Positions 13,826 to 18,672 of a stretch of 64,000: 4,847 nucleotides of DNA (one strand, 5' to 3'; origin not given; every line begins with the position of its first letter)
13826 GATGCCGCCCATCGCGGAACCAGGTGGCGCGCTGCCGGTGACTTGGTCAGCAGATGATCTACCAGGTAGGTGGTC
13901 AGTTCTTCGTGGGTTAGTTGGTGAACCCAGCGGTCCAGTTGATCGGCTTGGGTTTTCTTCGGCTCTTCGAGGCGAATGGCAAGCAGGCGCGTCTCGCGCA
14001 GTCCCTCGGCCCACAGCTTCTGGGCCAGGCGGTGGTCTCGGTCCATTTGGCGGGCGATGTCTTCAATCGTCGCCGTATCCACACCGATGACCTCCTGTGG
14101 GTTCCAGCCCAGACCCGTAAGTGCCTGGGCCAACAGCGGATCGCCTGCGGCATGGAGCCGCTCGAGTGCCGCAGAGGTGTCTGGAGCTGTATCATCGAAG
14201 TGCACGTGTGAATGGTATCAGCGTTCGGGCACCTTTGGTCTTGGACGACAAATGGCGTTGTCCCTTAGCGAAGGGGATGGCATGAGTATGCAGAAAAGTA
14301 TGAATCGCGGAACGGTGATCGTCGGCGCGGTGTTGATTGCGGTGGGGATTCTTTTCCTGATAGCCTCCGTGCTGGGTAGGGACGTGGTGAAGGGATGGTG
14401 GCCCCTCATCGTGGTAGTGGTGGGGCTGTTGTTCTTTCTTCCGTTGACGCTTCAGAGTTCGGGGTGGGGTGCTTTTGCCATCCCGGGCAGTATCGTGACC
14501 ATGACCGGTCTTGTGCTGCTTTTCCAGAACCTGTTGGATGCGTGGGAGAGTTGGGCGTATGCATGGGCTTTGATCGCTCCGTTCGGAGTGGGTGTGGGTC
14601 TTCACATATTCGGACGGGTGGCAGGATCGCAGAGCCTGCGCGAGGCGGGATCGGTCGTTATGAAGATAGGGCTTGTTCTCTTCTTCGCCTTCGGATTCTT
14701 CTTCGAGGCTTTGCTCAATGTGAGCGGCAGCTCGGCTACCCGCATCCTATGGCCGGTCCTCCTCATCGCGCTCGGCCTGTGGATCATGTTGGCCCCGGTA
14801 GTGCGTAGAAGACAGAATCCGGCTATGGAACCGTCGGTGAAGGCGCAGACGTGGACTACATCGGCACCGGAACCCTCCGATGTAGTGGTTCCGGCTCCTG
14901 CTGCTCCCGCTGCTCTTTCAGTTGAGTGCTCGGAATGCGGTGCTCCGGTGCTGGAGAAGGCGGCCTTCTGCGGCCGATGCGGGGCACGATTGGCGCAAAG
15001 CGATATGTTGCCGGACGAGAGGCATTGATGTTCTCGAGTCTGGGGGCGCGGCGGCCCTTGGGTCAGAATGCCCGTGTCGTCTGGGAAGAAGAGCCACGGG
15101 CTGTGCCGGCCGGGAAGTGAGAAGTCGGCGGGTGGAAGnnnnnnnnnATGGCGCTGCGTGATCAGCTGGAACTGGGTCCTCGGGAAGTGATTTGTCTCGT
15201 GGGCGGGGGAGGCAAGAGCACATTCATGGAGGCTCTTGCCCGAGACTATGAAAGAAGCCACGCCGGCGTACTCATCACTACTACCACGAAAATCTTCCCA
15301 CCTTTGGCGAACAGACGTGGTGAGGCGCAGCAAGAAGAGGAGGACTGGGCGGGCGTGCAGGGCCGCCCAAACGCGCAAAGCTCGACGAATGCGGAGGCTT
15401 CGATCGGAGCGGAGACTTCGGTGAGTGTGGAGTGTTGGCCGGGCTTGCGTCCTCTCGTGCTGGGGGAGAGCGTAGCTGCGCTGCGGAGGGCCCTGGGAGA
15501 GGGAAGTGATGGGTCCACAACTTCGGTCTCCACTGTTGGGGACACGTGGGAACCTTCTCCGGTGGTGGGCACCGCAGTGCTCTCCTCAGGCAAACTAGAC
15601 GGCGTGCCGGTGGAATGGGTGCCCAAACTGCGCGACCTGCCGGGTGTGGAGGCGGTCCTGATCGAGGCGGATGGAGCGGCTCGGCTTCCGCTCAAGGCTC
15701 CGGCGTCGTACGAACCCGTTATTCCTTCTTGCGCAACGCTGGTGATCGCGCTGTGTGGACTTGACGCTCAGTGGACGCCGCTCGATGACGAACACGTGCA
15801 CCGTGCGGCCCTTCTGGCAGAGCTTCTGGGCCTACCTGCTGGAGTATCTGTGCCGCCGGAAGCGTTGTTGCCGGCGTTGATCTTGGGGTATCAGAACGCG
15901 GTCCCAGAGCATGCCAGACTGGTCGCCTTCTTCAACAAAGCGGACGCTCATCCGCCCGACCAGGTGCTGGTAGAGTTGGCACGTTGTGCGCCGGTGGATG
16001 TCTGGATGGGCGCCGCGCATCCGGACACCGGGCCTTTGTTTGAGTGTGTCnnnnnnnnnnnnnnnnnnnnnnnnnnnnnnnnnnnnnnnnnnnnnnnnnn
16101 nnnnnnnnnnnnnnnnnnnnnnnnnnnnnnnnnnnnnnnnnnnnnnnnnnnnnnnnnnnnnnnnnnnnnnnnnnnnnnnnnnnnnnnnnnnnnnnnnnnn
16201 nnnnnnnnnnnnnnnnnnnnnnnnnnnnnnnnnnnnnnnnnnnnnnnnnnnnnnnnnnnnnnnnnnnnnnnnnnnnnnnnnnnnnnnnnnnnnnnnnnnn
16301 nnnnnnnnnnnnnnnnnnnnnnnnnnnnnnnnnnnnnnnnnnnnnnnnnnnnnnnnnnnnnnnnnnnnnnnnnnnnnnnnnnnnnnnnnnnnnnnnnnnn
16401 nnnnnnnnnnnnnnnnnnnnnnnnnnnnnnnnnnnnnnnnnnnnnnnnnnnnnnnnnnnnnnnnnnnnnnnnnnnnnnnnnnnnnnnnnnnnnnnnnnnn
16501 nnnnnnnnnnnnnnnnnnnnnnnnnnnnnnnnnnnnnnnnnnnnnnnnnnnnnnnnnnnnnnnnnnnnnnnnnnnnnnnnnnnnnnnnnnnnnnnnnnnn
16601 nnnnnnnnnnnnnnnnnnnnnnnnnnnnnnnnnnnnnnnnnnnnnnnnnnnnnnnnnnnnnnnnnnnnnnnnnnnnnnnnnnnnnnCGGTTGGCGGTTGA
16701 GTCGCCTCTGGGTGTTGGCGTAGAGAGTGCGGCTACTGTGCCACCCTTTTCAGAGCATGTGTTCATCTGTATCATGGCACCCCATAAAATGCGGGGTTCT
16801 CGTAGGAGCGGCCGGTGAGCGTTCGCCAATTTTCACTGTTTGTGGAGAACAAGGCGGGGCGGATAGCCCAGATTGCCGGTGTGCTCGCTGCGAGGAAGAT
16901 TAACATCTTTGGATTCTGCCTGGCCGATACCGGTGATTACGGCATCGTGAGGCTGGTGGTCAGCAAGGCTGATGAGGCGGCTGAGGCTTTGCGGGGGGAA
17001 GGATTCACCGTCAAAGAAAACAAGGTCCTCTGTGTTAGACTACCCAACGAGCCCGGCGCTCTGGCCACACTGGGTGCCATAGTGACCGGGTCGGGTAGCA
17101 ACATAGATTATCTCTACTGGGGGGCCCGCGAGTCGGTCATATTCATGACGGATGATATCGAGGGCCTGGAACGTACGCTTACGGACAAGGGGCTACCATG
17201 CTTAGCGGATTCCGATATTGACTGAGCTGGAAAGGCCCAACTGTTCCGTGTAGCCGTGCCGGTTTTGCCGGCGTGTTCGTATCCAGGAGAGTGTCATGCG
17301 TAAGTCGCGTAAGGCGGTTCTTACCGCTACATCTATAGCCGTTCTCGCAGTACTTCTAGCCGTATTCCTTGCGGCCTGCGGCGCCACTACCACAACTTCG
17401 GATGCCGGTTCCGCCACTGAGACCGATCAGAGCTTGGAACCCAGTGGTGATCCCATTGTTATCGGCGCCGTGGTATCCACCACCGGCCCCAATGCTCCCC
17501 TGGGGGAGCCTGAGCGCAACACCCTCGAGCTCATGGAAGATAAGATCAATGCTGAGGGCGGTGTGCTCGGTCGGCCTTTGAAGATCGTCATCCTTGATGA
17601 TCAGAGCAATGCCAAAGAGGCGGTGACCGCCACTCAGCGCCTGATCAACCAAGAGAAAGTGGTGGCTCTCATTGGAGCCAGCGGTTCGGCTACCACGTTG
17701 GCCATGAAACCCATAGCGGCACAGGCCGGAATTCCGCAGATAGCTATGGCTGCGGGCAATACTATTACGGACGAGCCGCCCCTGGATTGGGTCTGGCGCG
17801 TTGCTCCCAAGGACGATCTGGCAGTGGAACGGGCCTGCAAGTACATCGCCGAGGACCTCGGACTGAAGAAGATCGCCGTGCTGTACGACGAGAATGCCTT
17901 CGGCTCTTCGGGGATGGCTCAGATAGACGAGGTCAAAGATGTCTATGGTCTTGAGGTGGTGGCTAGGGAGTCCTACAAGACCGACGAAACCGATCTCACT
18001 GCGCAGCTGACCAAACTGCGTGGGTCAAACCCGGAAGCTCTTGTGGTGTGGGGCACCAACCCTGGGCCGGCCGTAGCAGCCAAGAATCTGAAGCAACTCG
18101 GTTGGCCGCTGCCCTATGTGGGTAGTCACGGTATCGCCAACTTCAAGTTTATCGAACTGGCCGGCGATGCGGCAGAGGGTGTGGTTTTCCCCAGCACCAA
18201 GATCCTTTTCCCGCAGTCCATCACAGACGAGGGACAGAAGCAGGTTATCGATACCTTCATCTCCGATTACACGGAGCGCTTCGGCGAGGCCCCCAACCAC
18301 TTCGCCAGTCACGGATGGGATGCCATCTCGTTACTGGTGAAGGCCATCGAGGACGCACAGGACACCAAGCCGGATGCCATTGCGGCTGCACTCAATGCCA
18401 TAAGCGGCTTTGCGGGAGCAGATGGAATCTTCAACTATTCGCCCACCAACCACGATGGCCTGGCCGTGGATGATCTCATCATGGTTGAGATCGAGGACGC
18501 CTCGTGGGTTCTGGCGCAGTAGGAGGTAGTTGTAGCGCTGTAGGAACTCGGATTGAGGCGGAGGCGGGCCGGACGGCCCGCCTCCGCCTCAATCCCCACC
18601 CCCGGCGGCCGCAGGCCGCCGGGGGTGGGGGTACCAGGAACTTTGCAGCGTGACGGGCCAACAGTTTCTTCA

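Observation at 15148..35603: Selenium-dependent molybdenum hydroxylase accessory markers (YqeC-MocA/YgfJ fusion, XdhC, YqeB-like) without any hydroxylase subunit in the window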

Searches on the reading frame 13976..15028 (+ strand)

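Call 4: search_protein_families(library=ncbifam, proteins=[window:13976-15028:+], max_evalue=0.01)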
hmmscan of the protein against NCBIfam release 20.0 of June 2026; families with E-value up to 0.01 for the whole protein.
window:13976-15028:+ (350 aa): 0 families

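Call 5: search_protein_families(library=pfam, proteins=[window:13976-15028:+], max_evalue=0.01)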
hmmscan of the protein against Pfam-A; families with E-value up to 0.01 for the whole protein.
window:13976-15028:+ (350 aa): 6 families
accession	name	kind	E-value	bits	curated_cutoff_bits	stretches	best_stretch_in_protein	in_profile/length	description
PF18917.5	LiaI-LiaF-like_TM1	-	2.1e-06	28.1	27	1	115-154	2-42/42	LiaI-LiaF-like transmembrane region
PF22570.1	LiaF-TM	-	2.4e-06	28.7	27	1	173-274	5-94/98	LiaF transmembrane domain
PF13240.11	Zn_Ribbon_1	-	2.4e-06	27.6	25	1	318-339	2-23/23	zinc-ribbon domain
PF13248.11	Zn_ribbon_3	-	0.00015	21.6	27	1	316-339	3-26/26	zinc-ribbon domain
PF12773.13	DZR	-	0.00026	21.5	27.3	1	318-338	1-21/45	Double zinc ribbon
PF04133.19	Vps55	-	0.0087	16.3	24.6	1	114-162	1-46/120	Vacuolar protein sorting 55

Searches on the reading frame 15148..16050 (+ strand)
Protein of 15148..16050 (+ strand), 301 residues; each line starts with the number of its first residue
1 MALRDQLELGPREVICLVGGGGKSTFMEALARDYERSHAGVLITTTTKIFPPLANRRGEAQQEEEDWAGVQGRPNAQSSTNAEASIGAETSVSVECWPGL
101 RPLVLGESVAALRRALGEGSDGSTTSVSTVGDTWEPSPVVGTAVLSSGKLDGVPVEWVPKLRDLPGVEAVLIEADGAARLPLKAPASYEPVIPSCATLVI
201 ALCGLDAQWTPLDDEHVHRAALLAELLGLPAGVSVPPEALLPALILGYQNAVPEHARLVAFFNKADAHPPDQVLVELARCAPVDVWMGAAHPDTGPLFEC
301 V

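Call 61: search_protein_families(library=pfam, proteins=[window:15148-16050:+], max_evalue=10)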
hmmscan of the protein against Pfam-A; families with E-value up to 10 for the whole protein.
window:15148-16050:+ (301 aa): 1 family
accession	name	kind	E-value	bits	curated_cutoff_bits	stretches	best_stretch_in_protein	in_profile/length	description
PF19842.5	YqeC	-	1.6e-34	119.6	27.6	2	139-220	65-144/145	YqeC protein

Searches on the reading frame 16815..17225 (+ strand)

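Call 4: search_protein_families(library=ncbifam, proteins=[window:16815-17225:+], max_evalue=0.01)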
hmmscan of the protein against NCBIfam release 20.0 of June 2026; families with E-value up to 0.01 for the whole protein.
window:16815-17225:+ (136 aa): 4 families
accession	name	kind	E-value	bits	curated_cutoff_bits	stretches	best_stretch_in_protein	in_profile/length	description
NF008864.0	PRK11895.1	equivalog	8.2e-08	32.1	119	1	4-50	4-50/164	acetolactate synthase small subunit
TIGR00119.1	acolac_sm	equivalog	4.5e-07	29.9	56.9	1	6-50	5-49/158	acetolactate synthase small subunit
NF008759.0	PRK11790.1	equivalog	0.00056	18.7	404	0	10-65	346-403/410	phosphoglycerate dehydrogenase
NF006352.0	PRK08577.1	equivalog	0.0022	18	140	0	5-31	58-84/136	hypothetical protein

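Call 5: search_protein_families(library=pfam, proteins=[window:16815-17225:+], max_evalue=0.01)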
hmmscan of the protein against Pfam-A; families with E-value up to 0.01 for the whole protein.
window:16815-17225:+ (136 aa): 3 families
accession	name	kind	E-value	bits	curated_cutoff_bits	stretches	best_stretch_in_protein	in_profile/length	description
PF19571.5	ACT_8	-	1.8e-20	73.6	23.5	1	1-134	1-137/141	ACT domain pair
PF22629.2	ACT_AHAS_ss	-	4.8e-11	43.1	27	1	6-58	1-54/67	AHAS small subunit-like ACT domain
PF01842.31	ACT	-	2.8e-10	40.2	27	2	7-43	4-42/66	ACT domain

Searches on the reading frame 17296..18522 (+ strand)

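Call 4: search_protein_families(library=ncbifam, proteins=[window:17296-18522:+], max_evalue=0.01)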
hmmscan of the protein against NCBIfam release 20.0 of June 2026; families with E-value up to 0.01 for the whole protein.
window:17296-18522:+ (408 aa): 3 families
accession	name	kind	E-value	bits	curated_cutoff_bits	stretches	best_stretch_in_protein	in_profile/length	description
NF011933.0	PRK15404.1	subfamily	5.7e-33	114.5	477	1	51-369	24-333/370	high-affinity branched-chain amino acid ABC transporter substrate-binding protein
TIGR03669.1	urea_ABC_arch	equivalog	7.9e-15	54.7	494.8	1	57-368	4-307/375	urea ABC transporter substrate-binding protein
TIGR03407.1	urea_ABC_UrtA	exception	1.6e-13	50.3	492.75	1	55-142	2-89/361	urea ABC transporter substrate-binding protein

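Call 5: search_protein_families(library=pfam, proteins=[window:17296-18522:+], max_evalue=0.01)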
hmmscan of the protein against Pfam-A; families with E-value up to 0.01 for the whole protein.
window:17296-18522:+ (408 aa): 3 families
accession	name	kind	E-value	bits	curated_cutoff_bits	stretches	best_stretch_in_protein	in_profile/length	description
PF13458.12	Peripla_BP_6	-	1.4e-67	229.3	31.7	1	53-400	1-339/343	Periplasmic binding protein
PF01094.35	ANF_receptor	-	1.4e-22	80.6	25.4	1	78-379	7-317/353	Receptor family ligand binding region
PF13433.12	Peripla_BP_5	-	7.2e-17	62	27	1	55-141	2-88/363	Periplasmic binding protein domain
